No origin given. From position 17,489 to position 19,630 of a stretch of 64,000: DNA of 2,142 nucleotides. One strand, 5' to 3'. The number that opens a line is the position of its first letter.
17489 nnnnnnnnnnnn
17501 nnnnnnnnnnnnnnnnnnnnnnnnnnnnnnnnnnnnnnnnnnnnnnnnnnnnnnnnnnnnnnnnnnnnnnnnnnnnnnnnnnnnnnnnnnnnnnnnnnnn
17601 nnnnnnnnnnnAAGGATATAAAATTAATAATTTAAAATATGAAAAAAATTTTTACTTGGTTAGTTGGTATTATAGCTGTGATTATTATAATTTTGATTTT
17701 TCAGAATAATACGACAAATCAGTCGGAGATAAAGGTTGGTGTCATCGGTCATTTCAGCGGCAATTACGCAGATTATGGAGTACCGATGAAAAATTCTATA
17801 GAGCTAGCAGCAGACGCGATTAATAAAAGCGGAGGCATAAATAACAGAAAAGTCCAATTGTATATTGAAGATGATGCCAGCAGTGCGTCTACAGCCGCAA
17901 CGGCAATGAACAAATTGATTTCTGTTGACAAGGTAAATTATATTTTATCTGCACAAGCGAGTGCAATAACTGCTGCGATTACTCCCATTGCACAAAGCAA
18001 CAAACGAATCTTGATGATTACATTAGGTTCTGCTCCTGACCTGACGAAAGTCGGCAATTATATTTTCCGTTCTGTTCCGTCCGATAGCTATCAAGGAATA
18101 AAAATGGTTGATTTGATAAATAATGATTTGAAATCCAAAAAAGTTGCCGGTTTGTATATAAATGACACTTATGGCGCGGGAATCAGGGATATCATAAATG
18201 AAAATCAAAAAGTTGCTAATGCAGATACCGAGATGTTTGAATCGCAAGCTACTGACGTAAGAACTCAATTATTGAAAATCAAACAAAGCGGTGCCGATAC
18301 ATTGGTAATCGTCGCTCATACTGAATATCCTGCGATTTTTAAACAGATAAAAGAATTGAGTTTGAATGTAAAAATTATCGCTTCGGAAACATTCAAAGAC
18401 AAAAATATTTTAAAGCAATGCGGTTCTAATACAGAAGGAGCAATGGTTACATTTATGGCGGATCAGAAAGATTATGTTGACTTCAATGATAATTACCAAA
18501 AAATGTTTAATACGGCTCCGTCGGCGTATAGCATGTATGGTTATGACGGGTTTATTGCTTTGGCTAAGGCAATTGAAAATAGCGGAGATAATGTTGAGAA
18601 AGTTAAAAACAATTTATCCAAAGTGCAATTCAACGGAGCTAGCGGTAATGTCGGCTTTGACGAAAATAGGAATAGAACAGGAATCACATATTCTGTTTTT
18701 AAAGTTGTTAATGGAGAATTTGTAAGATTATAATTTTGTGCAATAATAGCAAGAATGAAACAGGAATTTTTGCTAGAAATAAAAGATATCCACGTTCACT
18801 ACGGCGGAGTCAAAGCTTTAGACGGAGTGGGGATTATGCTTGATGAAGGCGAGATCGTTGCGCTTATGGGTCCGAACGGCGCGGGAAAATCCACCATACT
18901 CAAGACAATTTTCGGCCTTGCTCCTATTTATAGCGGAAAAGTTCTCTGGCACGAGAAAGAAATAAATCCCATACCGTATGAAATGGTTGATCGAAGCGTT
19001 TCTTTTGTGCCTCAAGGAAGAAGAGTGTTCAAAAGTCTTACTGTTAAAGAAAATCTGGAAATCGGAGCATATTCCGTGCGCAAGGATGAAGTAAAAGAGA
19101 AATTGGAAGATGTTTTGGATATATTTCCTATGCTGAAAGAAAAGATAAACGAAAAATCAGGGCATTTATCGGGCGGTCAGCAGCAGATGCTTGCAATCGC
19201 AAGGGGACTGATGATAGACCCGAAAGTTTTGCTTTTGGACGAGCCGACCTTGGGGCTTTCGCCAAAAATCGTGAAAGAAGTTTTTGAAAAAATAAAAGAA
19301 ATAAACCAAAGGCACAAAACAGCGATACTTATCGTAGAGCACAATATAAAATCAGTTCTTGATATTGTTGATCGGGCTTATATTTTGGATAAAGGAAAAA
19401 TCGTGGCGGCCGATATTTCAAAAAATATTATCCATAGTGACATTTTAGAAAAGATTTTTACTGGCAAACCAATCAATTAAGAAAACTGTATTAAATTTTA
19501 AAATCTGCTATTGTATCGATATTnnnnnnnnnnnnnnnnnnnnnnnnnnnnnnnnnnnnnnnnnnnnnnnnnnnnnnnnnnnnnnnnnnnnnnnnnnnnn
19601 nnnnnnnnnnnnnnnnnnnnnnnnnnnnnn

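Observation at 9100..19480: A Liv-type ABC importer has six paralogous anchored solute-binding proteins interleaved with its permease and ATPase genes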

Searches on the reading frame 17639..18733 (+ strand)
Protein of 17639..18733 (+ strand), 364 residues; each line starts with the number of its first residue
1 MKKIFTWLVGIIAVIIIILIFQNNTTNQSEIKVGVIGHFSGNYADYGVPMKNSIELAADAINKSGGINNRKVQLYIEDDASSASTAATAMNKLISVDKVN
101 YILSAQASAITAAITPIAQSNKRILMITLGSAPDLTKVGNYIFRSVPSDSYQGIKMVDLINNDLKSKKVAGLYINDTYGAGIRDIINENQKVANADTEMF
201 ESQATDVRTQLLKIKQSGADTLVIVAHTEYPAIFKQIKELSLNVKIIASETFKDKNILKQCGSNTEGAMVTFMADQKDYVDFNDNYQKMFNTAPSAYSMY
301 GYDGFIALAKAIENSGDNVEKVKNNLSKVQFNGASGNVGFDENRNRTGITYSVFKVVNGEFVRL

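Call 3: search_protein_families(library=pfam, proteins=[window:17639-18733:+])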
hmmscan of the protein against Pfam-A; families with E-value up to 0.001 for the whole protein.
window:17639-18733:+ (364 aa): 3 families
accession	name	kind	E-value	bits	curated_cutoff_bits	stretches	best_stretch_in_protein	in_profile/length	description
PF13458.12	Peripla_BP_6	-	4.8e-52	178.2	31.7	1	30-359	1-342/343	Periplasmic binding protein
PF01094.35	ANF_receptor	-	1.1e-32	113.9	25.4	1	51-357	3-351/353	Receptor family ligand binding region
PF13433.12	Peripla_BP_5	-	3.2e-13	49.9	27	1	31-347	1-327/363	Periplasmic binding protein domain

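Call 4: search_protein_families(library=ncbifam, proteins=[window:17639-18733:+])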
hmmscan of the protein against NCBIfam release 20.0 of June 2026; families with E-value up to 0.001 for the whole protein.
window:17639-18733:+ (364 aa): 3 families
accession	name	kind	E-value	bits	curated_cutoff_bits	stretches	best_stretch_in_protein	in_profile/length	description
NF011933.0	PRK15404.1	subfamily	3.5e-36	125.1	477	1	16-355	13-359/370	high-affinity branched-chain amino acid ABC transporter substrate-binding protein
TIGR03407.1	urea_ABC_UrtA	exception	4.4e-16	58.7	492.75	1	31-343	1-326/361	urea ABC transporter substrate-binding protein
TIGR03669.1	urea_ABC_arch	equivalog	1.6e-12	47.1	494.8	1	31-127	1-97/375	urea ABC transporter substrate-binding protein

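Call 75: search_solved_structures(query=window:17639-18733:+, max_evalue=1e-16)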
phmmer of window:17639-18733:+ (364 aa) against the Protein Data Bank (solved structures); distinct sequences matched with E-value up to 1e-16: 9.
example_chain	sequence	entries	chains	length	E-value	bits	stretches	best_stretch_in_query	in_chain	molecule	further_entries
4gnr_A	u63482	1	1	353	1.7e-26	96.6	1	27-353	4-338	ABC transporter substrate-binding protein-branched chain amino acid transport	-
4n0q_A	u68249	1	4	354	4e-25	92.1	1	28-362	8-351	Leu/Ile/Val-binding protein homolog 3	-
3ipc_A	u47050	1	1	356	5.5e-23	85.1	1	33-345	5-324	ABC transporter, substrate binding protein (Amino acid)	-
3ip5_A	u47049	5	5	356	1e-22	84.2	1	33-345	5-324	ABC transporter, substrate binding protein (Amino acid)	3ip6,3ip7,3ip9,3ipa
2lbp_A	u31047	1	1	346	4.2e-22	82.2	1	30-355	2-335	LEUCINE-BINDING PROTEIN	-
3td9_A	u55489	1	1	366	6.4e-22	81.6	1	29-346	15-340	Branched chain amino acid ABC transporter, periplasmic amino acid-binding protein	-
1z15_A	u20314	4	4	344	1.6e-21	80.3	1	30-355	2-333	Leu/Ile/Val-binding protein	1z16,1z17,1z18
2liv_A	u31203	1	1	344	2.2e-21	79.9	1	30-355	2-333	LEUCINE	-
1usg_A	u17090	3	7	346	5.7e-20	75.2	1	30-355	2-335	LEUCINE-SPECIFIC BINDING PROTEIN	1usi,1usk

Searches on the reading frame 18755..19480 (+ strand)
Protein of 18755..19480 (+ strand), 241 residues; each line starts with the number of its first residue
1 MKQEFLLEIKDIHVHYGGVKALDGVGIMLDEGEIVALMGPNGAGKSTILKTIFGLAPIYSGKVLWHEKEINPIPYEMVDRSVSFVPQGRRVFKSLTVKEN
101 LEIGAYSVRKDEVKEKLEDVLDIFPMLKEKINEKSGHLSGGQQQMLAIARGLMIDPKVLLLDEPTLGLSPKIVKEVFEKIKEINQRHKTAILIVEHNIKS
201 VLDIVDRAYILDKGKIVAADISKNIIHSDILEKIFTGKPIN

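Call 3: search_protein_families(library=pfam, proteins=[window:18755-19480:+])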
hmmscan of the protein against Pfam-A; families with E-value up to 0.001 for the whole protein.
window:18755-19480:+ (241 aa): 6 families
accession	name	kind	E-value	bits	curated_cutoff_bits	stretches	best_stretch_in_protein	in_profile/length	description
PF00005.33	ABC_tran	-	6.4e-35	121.2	25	1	23-165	2-136/137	ABC transporter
PF13304.12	AAA_21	-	1.1e-11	45.8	27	2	133-185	233-288/304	AAA domain, putative AbiEii toxin, Type IV TA system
PF02463.25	SMC_N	-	7.9e-06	25.9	40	1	33-197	25-198/220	RecF/RecN/SMC N terminal domain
PF13476.12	AAA_23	-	9.7e-05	23.5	27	0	27-52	15-39/201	AAA domain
PF13401.12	AAA_22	-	0.00025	21.8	27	1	33-193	6-120/130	AAA domain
PF13555.12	AAA_29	-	0.0007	19.7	27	0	23-49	13-39/61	P-loop containing region of AAA domain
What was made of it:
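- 18755..19480 (+): livF-type ATPase. ABC_tran, E 6.4e-35 (call 3).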

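Call 4: search_protein_families(library=ncbifam, proteins=[window:18755-19480:+])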
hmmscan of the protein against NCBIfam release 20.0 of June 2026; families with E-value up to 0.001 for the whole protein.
window:18755-19480:+ (241 aa): 191 families (the best 25 are shown)
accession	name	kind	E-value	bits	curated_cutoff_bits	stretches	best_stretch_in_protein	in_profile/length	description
TIGR03410.1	urea_trans_UrtE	equivalog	2e-68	230.3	285.8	1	7-232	1-226/230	urea ABC transporter ATP-binding subunit UrtE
NF008626.0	PRK11614.1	equivalog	5.1e-60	202.9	441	1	5-232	4-231/237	high-affinity branched-chain amino acid ABC transporter ATP-binding protein LivF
TIGR04406.1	LPS_export_lptB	equivalog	5.4e-48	163.4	240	1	7-238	2-235/239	LPS export ABC transporter ATP-binding protein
TIGR01188.1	drrA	subfamily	2.3e-44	151.9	312.45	1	15-225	2-211/302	daunorubicin resistance ABC transporter, ATP-binding protein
NF008449.1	PRK11300.1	equivalog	3.6e-42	144.4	362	1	4-230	3-246/255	high-affinity branched-chain amino acid ABC transporter ATP-binding protein LivG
TIGR03375.1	type_I_sec_LssB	subfamily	4.4e-42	144.3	693.1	1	7-227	466-690/696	type I secretion system permease/ATPase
TIGR00968.1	3a0106s01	subfamily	6.9e-42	143.6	342.75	1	8-227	2-220/237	sulfate ABC transporter ATP-binding protein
TIGR03265.1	PhnT2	equivalog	8.3e-41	140.4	457.7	1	6-223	4-220/353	putative 2-aminoethylphosphonate ABC transporter ATP-binding protein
NF011967.0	PRK15439.1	equivalog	1.2e-39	136.1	586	1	3-234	8-236/510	autoinducer 2 ABC transporter ATP-binding protein LsrA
TIGR03411.1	urea_trans_UrtD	equivalog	3.5e-39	134.9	304.1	1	6-224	2-228/242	urea ABC transporter ATP-binding protein UrtD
TIGR00972.1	3a0107s01c2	equivalog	8.2e-39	133.4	343.2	1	7-227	2-232/248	phosphate ABC transporter ATP-binding protein PstB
NF043075.1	MMSYN1_0197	equivalog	1.3e-38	132.9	550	1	6-225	2-220/341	spermidine/putrescine ABC transporter ATP-binding protein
TIGR03522.1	GldA_ABC_ATP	equivalog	3.6e-38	131.7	402.6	1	7-230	3-224/301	gliding motility-associated ABC transporter ATP-binding subunit GldA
TIGR04521.1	ECF_ATPase_2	equivalog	4.9e-38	130.8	330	1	19-234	18-242/279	energy-coupling factor transporter ATPase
NF006987.0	PRK09452.1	equivalog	2.9e-37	128.3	482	1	2-225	13-235/378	spermidine/putrescine ABC transporter ATP-binding protein PotA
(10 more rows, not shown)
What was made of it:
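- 18755..19480 (+): Best NCBIfam matches are UrtE and LivF, both below cut-off (call 4).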
